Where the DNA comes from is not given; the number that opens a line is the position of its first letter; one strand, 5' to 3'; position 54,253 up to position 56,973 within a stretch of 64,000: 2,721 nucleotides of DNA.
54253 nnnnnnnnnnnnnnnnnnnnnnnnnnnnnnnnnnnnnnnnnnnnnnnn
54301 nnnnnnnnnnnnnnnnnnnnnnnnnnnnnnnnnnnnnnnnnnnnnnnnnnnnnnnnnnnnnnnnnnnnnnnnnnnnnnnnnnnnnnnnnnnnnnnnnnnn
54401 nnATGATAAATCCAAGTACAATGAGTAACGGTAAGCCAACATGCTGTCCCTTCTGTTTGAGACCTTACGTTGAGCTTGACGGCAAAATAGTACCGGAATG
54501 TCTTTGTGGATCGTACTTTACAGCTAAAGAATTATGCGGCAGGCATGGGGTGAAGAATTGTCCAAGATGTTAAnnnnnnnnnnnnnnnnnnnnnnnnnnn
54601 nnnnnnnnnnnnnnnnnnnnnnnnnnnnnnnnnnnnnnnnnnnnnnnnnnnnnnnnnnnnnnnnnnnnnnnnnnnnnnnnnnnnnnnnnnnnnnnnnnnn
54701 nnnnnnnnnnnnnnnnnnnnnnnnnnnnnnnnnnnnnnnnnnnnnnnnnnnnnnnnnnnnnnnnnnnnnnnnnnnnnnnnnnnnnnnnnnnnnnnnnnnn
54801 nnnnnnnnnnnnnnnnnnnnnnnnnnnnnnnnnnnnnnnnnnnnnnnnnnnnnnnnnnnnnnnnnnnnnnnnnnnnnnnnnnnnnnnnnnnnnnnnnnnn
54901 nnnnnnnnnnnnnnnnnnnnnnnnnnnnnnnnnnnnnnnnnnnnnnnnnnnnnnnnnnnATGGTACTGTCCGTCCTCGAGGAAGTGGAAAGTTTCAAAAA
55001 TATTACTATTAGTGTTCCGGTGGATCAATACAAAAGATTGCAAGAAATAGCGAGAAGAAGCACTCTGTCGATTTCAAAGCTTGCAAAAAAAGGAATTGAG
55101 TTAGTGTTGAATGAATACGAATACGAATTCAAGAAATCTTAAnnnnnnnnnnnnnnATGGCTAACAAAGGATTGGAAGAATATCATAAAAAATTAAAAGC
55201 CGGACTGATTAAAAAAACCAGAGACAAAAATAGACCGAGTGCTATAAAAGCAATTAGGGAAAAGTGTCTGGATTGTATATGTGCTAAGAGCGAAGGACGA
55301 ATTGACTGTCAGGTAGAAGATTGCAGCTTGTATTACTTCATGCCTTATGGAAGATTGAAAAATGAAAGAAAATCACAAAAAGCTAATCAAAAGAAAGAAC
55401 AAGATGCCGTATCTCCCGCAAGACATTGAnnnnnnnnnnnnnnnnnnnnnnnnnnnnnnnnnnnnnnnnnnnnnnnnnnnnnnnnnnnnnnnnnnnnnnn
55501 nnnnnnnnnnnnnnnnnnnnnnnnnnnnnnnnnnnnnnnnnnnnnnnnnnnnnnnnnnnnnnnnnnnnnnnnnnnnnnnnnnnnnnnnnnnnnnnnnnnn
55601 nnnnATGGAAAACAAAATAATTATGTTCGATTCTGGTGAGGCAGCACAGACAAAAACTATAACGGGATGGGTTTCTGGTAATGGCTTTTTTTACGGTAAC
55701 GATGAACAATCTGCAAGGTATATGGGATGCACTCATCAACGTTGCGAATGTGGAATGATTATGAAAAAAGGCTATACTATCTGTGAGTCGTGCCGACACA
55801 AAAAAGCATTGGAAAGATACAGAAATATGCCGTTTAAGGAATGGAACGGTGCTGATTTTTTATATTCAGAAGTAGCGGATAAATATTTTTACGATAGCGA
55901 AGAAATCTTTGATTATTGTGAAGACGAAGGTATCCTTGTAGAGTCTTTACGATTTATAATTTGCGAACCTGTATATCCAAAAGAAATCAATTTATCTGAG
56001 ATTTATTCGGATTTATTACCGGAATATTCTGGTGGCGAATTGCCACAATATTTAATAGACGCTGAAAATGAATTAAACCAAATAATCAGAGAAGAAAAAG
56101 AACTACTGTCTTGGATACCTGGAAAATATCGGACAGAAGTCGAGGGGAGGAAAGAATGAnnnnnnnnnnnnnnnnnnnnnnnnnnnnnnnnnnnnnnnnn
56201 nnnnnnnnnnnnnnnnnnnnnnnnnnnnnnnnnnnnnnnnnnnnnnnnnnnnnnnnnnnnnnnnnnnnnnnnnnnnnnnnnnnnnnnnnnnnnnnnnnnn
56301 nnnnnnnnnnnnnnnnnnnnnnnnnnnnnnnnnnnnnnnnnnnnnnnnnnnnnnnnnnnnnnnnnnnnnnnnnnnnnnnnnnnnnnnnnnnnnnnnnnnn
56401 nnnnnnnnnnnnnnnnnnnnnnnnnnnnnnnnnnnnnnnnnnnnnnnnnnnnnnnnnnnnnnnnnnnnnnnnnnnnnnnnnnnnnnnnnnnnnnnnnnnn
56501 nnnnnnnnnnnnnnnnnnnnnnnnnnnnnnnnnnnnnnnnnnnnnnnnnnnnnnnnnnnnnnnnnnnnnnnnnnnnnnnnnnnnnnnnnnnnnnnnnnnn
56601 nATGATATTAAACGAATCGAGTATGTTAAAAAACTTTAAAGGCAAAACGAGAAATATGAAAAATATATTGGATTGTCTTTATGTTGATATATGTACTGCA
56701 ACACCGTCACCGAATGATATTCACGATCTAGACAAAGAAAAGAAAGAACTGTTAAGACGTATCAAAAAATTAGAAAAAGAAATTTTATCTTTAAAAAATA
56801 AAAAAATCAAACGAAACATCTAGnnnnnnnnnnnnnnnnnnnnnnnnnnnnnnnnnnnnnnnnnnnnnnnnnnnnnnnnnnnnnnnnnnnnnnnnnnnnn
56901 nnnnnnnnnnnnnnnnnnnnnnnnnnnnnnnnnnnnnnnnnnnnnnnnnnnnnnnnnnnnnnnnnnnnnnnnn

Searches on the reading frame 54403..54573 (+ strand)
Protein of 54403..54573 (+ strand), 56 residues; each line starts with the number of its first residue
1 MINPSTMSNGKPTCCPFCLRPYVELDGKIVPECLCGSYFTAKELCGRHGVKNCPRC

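Call 11: search_protein_families(library=phrogs, proteins=[window:54403-54573:+], max_evalue=0.01)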
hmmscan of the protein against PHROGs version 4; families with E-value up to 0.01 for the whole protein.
window:54403-54573:+ (56 aa): 0 families

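Call 12: search_protein_families(library=pfam, proteins=[window:54403-54573:+], max_evalue=0.01)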
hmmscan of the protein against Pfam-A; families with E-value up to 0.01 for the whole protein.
window:54403-54573:+ (56 aa): 0 families

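Call 46: search_dna_similar(query=window:54403-54573:+, collection=phages, mode=protein, max_rows=15, max_evalue=0.01)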
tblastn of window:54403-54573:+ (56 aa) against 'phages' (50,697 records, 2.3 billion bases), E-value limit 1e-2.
No match.

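Call 105: search_protein_families(library=ncbifam, proteins=[window:54403-54573:+], max_evalue=0.05)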
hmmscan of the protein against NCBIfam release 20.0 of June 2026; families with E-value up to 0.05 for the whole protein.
window:54403-54573:+ (56 aa): 0 families

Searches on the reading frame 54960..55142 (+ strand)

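Call 11: search_protein_families(library=phrogs, proteins=[window:54960-55142:+], max_evalue=0.01)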
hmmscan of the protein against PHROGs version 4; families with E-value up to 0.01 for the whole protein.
window:54960-55142:+ (60 aa): 2 families
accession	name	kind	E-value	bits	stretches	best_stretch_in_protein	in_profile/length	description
phrog_876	-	transcription regulation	0.00045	20.8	1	13-54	68-109/239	transcriptional repressor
phrog_3180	-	transcription regulation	0.0043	18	1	12-54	5-47/50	Arc-like repressor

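Call 12: search_protein_families(library=pfam, proteins=[window:54960-55142:+], max_evalue=0.01)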
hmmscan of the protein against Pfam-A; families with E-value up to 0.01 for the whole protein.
window:54960-55142:+ (60 aa): 4 families
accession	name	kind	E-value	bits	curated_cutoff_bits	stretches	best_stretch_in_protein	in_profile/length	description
PF12651.13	RHH_3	-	7.8e-06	26.2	21.6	1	15-54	5-44/44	Ribbon-helix-helix domain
PF01402.27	RHH_1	-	0.00021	21.6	20.5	1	15-41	2-28/39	Ribbon-helix-helix protein, copG family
PF07878.17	RHH_5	-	0.0048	17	26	1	15-44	4-33/43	CopG-like RHH_1 or ribbon-helix-helix domain, RHH_5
PF06898.16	YqfD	-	0.0087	15.4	25.2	1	13-53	39-79/379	Putative stage IV sporulation protein YqfD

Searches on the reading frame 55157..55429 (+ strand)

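Call 11: search_protein_families(library=phrogs, proteins=[window:55157-55429:+], max_evalue=0.01)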
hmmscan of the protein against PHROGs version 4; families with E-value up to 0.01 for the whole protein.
window:55157-55429:+ (90 aa): 0 families

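Call 12: search_protein_families(library=pfam, proteins=[window:55157-55429:+], max_evalue=0.01)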
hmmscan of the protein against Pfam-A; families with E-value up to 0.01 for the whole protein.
window:55157-55429:+ (90 aa): 1 family
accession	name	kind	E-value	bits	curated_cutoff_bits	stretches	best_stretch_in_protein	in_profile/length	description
PF14260.11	zf-C4pol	-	0.0032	18.1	28.9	1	20-60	28-68/70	C4-type zinc-finger of DNA polymerase delta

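Call 105: search_protein_families(library=ncbifam, proteins=[window:55157-55429:+], max_evalue=0.05)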
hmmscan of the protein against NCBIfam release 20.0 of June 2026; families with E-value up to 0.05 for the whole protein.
window:55157-55429:+ (90 aa): 0 families

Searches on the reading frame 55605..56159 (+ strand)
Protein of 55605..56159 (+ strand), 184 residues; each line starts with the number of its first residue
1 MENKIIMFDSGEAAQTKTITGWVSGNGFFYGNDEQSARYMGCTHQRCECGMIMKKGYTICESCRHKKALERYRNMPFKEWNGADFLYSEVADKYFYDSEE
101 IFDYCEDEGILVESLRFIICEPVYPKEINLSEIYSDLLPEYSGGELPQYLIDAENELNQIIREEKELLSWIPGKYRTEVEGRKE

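Call 11: search_protein_families(library=phrogs, proteins=[window:55605-56159:+], max_evalue=0.01)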
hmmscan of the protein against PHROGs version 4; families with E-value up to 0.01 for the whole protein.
window:55605-56159:+ (184 aa): 2 families
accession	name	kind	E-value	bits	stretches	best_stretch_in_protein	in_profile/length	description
phrog_11053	-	unknown function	7.8e-54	183.2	1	2-179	29-202/209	-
phrog_18739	-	unknown function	1.5e-31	110.6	1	3-171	6-176/416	-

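Call 12: search_protein_families(library=pfam, proteins=[window:55605-56159:+], max_evalue=0.01)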
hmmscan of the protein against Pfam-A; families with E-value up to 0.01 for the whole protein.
window:55605-56159:+ (184 aa): 0 families

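Call 45: search_dna_similar(query=window:55605-56159:+, collection=phages, mode=protein, max_rows=15)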
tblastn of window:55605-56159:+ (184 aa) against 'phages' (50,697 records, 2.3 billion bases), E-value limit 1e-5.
Records with a match: 4; places in all: 4; records where one place covers at least 80% of the query: 4.
Best place of each record, by identity: <60% 4.
By first word of the organism name: Enterobacter 2; Vibrio 1; Cronobacter 1.
By host as written in the record: Enterobacter cloacae 2; Vibrio alginolyticus 1; Cronobacter sakazakii ATCC 29544 1.
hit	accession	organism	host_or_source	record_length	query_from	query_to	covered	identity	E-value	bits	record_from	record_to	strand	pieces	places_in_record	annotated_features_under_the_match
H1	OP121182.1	Vibrio phage vB_Va_Val-yong3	Vibrio alginolyticus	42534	5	184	98%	37.8%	6e-30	120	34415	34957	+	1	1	hypothetical protein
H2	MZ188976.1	Cronobacter phage JK004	Cronobacter sakazakii ATCC 29544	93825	2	174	94%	38.9%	5e-34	132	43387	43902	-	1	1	hypothetical protein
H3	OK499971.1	Enterobacter phage vB_EclS_CobraSix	Enterobacter cloacae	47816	4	170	91%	36.6%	2e-26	110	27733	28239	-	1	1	hypothetical protein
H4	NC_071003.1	Enterobacter phage vB_EclS_CobraSix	Enterobacter cloacae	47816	4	170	91%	36.6%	2e-26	110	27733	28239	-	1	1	hypothetical protein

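Call 105: search_protein_families(library=ncbifam, proteins=[window:55605-56159:+], max_evalue=0.05)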
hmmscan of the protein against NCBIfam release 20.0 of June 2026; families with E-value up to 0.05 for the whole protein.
window:55605-56159:+ (184 aa): 0 families

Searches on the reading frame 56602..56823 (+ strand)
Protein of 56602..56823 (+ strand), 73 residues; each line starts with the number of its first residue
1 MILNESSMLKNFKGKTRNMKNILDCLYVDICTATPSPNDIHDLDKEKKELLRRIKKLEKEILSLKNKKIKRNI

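Call 83: search_protein_families(library=pfam, proteins=[window:56602-56823:+], max_evalue=0.01)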
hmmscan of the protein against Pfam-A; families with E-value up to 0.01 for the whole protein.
window:56602-56823:+ (73 aa): 1 family
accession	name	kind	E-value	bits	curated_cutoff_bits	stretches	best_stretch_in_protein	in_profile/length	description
PF14389.11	Lzipper-MIP1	-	0.006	17.4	32.2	1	17-67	24-73/84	Leucine-zipper of ternary complex factor MIP1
